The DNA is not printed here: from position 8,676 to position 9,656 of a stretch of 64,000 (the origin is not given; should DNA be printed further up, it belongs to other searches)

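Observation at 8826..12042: Low-GC three-gene cassette (NDT-like + DUF2971 + PD-(D/E)xK-like) fused onto the 3' end of an MmeI-like R-M gene: candidate uncharacterised defence module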

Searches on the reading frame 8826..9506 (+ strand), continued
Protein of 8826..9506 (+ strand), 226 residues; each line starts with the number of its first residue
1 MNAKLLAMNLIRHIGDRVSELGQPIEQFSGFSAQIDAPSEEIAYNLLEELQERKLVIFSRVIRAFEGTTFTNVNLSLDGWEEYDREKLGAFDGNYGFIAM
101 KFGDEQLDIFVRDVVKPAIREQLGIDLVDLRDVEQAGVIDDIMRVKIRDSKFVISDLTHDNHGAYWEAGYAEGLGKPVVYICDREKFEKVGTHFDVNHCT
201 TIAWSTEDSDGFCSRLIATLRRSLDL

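Call 72: search_protein_families(library=pfam, proteins=[L171:6665-8980:+, L171:5626-6594:+, L171:4171-5610:+, L172:5761-6576:+, L081:6035-6898:+, L001:3199-4068:+], max_evalue=0.01)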
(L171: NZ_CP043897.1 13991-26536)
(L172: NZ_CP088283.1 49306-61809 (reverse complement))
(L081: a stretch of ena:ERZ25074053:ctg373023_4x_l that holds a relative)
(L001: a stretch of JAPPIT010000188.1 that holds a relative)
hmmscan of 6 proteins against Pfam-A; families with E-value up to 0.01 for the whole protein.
L171:6665-8980:+ (772 aa): 3 families
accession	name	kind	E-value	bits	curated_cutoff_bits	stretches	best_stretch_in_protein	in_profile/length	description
PF13489.12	Methyltransf_23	-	4.9e-07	30.1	27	1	622-735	20-132/164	Methyltransferase domain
PF05175.20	MTS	-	8.6e-06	25.9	23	1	666-717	79-140/170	Methyltransferase small domain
PF02384.22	N6_Mtase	-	0.00043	20.1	20.4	0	676-734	134-199/311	N-6 DNA Methylase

L171:5626-6594:+ (323 aa): 1 family
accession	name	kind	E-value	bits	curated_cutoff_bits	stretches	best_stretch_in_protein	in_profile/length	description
PF05014.21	Nuc_deoxyrib_tr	-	1.1e-06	29.2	28.8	1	206-286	7-99/117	Nucleoside 2-deoxyribosyltransferase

L171:4171-5610:+ (480 aa): 2 families
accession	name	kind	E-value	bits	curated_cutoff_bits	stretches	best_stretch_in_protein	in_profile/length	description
PF08357.16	SEFIR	-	3.4e-17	63.5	23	1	7-126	1-120/150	SEFIR domain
PF13676.11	TIR_2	-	5.4e-16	59.6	28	1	9-147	1-122/122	TIR domain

L172:5761-6576:+ (272 aa): 1 family
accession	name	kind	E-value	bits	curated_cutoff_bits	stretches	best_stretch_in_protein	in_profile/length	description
PF05014.21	Nuc_deoxyrib_tr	-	0.00054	20.5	28.8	1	155-230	30-100/117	Nucleoside 2-deoxyribosyltransferase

L081:6035-6898:+ (288 aa): 3 families
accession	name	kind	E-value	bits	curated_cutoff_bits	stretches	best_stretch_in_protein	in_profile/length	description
PF00929.31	RNase_T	-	8.7e-16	59.3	24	1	6-158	2-163/164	Exonuclease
PF16473.11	Rv2179c-like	-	2.8e-05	24.3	27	1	6-159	4-173/177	3'-5' exoribonuclease Rv2179c-like domain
PF13482.12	RNase_H_2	-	0.0087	16.5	22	0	85-147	65-121/165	RNase_H superfamily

L001:3199-4068:+ (290 aa): 3 families
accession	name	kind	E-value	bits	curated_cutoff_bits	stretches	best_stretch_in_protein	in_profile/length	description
PF00929.31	RNase_T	-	2.7e-19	70.7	24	1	8-160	2-163/164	Exonuclease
PF16473.11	Rv2179c-like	-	7.3e-06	26.2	27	1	8-161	4-173/177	3'-5' exoribonuclease Rv2179c-like domain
PF00533.33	BRCT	-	4.4e-05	24.1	21.3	1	201-285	6-78/78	BRCA1 C Terminus (BRCT) domain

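Call 84: search_protein_families(library=pfam, proteins=[L049:9692-10675:+, L073:9698-10699:+, L023:9704-10687:+, L057:9698-10663:+, L050:9695-10669:+], max_evalue=0.1)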
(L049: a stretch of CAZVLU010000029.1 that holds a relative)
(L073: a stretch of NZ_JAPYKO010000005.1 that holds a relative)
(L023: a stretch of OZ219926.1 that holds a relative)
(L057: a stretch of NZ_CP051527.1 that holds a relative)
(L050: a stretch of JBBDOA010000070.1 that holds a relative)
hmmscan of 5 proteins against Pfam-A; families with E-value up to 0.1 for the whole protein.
L049:9692-10675:+ (328 aa): 1 family
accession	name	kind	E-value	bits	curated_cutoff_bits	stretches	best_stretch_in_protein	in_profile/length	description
PF05014.21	Nuc_deoxyrib_tr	-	2.7e-05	24.7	28.8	1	236-283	52-101/117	Nucleoside 2-deoxyribosyltransferase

L073:9698-10699:+ (334 aa): 1 family
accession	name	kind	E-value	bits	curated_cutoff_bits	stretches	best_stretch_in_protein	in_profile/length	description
PF05014.21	Nuc_deoxyrib_tr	-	2.5e-05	24.8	28.8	1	235-285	49-101/117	Nucleoside 2-deoxyribosyltransferase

L023:9704-10687:+ (328 aa): 1 family
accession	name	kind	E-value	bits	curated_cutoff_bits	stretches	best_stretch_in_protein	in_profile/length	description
PF05014.21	Nuc_deoxyrib_tr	-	3.5e-05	24.4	28.8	1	243-288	54-101/117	Nucleoside 2-deoxyribosyltransferase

L057:9698-10663:+ (322 aa): 1 family
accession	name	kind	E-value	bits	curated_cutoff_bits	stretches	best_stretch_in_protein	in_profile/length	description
PF05014.21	Nuc_deoxyrib_tr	-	0.00056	20.5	28.8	1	231-281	48-100/117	Nucleoside 2-deoxyribosyltransferase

L050:9695-10669:+ (325 aa): 1 family
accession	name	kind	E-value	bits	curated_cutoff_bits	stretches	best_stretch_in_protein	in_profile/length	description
PF05014.21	Nuc_deoxyrib_tr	-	8.3e-05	23.1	28.8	1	230-282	46-100/117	Nucleoside 2-deoxyribosyltransferase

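Call 86: search_protein_representatives(alignment_id=A1)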
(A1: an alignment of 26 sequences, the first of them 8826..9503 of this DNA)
Query: 26 sequences, 231 profile positions. Proteins with E-value up to 0.001 (for the whole library): 8984; up to 1e-10: 4722; up to 1e-30: 743. The best 150 are listed.
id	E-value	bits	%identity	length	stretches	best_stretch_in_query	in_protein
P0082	4.9e-113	392.5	-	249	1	1-229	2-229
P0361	9.8e-105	365.3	-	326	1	6-229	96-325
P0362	6.7e-102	356.0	-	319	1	4-229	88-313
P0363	2.4e-101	354.2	-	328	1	5-229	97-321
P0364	5.0e-100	349.9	-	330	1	6-229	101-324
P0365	1.1e-94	332.4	-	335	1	6-229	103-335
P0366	7.2e-93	326.5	-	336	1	4-230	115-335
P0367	3.5e-92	324.2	-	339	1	5-230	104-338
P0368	5.2e-91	320.4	-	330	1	4-231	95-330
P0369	9.6e-90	316.2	-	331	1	7-229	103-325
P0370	6.3e-88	310.3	-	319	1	7-228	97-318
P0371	9.8e-86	303.1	-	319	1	5-229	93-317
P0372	1.2e-85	302.8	-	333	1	6-230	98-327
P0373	1.3e-85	302.7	-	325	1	6-229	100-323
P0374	2.2e-85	302.0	-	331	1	8-229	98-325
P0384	5.1e-81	287.7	-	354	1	7-229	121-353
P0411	5.6e-72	258.1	-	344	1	6-229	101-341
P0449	1.1e-62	227.7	-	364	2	72-229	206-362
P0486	1.5e-55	204.4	-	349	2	93-229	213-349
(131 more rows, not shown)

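Call 87: search_protein_families(library=padloc, proteins=[P0361, P0365, P0372, P0384, P0411, P0449, P0486, L171:5626-6594:+, L172:5761-6576:+], max_evalue=0.01)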
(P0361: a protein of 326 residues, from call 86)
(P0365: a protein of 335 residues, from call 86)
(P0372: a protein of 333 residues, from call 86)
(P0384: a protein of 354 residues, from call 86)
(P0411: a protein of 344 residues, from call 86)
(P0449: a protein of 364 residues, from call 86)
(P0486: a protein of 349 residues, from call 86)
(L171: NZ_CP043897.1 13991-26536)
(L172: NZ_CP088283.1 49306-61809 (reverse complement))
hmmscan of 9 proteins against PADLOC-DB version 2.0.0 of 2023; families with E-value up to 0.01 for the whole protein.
P0361 (326 aa): 3 families
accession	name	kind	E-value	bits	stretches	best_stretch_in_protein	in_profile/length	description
PDLC00733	Effector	-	3.3e-10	37.3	1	206-309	258-359/388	TIR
PDLC00425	ThsB1|ThsB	-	0.00018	18.7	1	231-296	293-360/389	TIR-like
PDLC00418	ThsB1|ThsB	-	0.0093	13.8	0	238-302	52-119/155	TIR-like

P0365 (335 aa): 2 families
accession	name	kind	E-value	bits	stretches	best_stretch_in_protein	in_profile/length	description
PDLC00733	Effector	-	8.3e-08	29.4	1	217-321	259-361/388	TIR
PDLC00418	ThsB1|ThsB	-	0.0084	14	0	246-294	50-101/155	TIR-like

P0372 (333 aa): 1 family
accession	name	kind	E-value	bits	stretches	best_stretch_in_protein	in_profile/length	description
PDLC00733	Effector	-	3e-09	34.2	1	208-320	260-370/388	TIR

P0384 (354 aa): 1 family
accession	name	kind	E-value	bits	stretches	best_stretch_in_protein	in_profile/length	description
PDLC00733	Effector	-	3.3e-06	24.2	1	245-333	269-355/388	TIR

P0411 (344 aa): 1 family
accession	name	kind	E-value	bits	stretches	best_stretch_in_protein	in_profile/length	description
PDLC00733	Effector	-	3e-05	21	1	226-294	267-337/388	TIR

P0449 (364 aa): 2 families
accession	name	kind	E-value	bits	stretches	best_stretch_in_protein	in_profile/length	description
PDLC00733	Effector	-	2.8e-05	21.1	1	244-345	258-358/388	TIR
PDLC00425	ThsB1|ThsB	-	0.0034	14.5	0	277-327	302-354/389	TIR-like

P0486 (349 aa): 1 family
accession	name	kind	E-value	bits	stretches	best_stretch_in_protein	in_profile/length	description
PDLC00733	Effector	-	5.6e-07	26.7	1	234-332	262-363/388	TIR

L171:5626-6594:+ (323 aa): 2 families
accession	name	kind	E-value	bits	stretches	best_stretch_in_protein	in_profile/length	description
PDLC00733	Effector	-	1.4e-12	45.2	1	224-313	274-363/388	TIR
PDLC01794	CARF1--CARF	-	0.0096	13.8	0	211-262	54-99/168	-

L172:5761-6576:+ (272 aa): 1 family
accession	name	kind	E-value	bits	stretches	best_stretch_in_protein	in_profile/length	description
PDLC00733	Effector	-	3.3e-10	37.4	1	149-258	259-365/388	TIR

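Call 95: find_encoding_contigs(protein=P0019, flank=5000, max_places=6)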
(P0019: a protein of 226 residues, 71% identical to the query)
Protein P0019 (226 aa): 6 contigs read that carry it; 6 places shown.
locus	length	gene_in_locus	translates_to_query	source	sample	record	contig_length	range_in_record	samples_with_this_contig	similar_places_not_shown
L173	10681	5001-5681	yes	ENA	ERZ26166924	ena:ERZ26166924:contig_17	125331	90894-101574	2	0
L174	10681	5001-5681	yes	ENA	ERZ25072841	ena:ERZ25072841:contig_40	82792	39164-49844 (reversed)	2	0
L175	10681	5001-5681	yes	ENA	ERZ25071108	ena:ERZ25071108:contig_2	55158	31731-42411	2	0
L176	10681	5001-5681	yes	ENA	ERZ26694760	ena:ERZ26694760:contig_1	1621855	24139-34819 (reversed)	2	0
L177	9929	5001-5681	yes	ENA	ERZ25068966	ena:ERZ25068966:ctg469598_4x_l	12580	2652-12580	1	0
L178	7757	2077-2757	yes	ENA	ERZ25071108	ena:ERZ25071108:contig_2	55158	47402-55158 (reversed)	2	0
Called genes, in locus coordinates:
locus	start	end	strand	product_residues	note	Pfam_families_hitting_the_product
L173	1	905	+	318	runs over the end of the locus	PF05598:DUF772, PF01609:DDE_Tnp_1, PF13612:DDE_Tnp_1_3, PF13359:DDE_Tnp_4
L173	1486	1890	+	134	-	-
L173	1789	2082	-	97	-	PF01695:IstB_IS21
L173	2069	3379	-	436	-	PF00665:rve (weak), PF22483:Mu-transpos_C_2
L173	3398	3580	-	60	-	-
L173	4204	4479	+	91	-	PF00665:rve, PF13610:DDE_Tnp_IS240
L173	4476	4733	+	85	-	PF13610:DDE_Tnp_IS240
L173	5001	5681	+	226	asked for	PF05014:Nuc_deoxyrib_tr (weak)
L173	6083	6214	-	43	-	-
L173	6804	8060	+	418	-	PF00078:RVT_1, PF08388:GIIM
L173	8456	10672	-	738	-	PF07715:Plug, PF00593:TonB_dep_Rec_b-barrel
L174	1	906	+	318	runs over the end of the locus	PF05598:DUF772, PF01609:DDE_Tnp_1, PF13612:DDE_Tnp_1_3, PF13359:DDE_Tnp_4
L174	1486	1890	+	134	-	-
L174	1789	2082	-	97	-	PF01695:IstB_IS21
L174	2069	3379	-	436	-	PF00665:rve (weak), PF22483:Mu-transpos_C_2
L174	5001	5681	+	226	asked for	PF05014:Nuc_deoxyrib_tr (weak)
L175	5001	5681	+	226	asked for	PF05014:Nuc_deoxyrib_tr (weak)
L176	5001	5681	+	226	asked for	PF05014:Nuc_deoxyrib_tr (weak)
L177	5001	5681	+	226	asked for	PF05014:Nuc_deoxyrib_tr (weak)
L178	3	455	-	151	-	?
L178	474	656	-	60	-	-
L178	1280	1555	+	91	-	PF00665:rve, PF13610:DDE_Tnp_IS240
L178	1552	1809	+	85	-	PF13610:DDE_Tnp_IS240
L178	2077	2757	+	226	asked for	PF05014:Nuc_deoxyrib_tr (weak)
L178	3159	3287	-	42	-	-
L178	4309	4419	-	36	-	-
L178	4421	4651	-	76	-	-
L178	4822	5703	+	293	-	PF00078:RVT_1, PF08388:GIIM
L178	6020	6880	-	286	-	PF13565:HTH_32 (weak), PF13683:rve_3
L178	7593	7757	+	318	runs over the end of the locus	PF05598:DUF772, PF01609:DDE_Tnp_1, PF13612:DDE_Tnp_1_3, PF13359:DDE_Tnp_4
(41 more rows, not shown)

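Call 96: find_encoding_contigs(protein=P0016, flank=5000, max_places=4)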
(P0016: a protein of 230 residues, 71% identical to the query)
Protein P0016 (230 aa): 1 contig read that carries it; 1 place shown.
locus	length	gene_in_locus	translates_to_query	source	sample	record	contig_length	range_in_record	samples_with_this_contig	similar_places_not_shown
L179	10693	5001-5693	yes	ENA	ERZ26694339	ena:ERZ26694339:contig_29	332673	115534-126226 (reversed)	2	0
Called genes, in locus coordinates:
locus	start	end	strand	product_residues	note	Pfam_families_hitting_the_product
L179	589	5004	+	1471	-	PF04471:Mrr_cat (faint), PF13156:Mrr_cat_2, PF00270:DEAD, PF04851:ResIII, PF00271:Helicase_C, PF02384:N6_Mtase (weak)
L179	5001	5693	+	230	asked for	PF05014:Nuc_deoxyrib_tr (weak)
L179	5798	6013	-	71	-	-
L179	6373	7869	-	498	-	PF14691:Fer4_20, PF00070:Pyr_redox (weak), PF01266:DAO (weak), PF03486:HI0933_like (faint), PF07992:Pyr_redox_2, PF01593:Amino_oxidase, PF13450:NAD_binding_8, PF07992:Pyr_redox_2 (weak), +1 more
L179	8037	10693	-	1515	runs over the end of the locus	PF00310:GATase_2, PF04898:Glu_syn_central, PF01645:Glu_synthase, PF01493:GXGXG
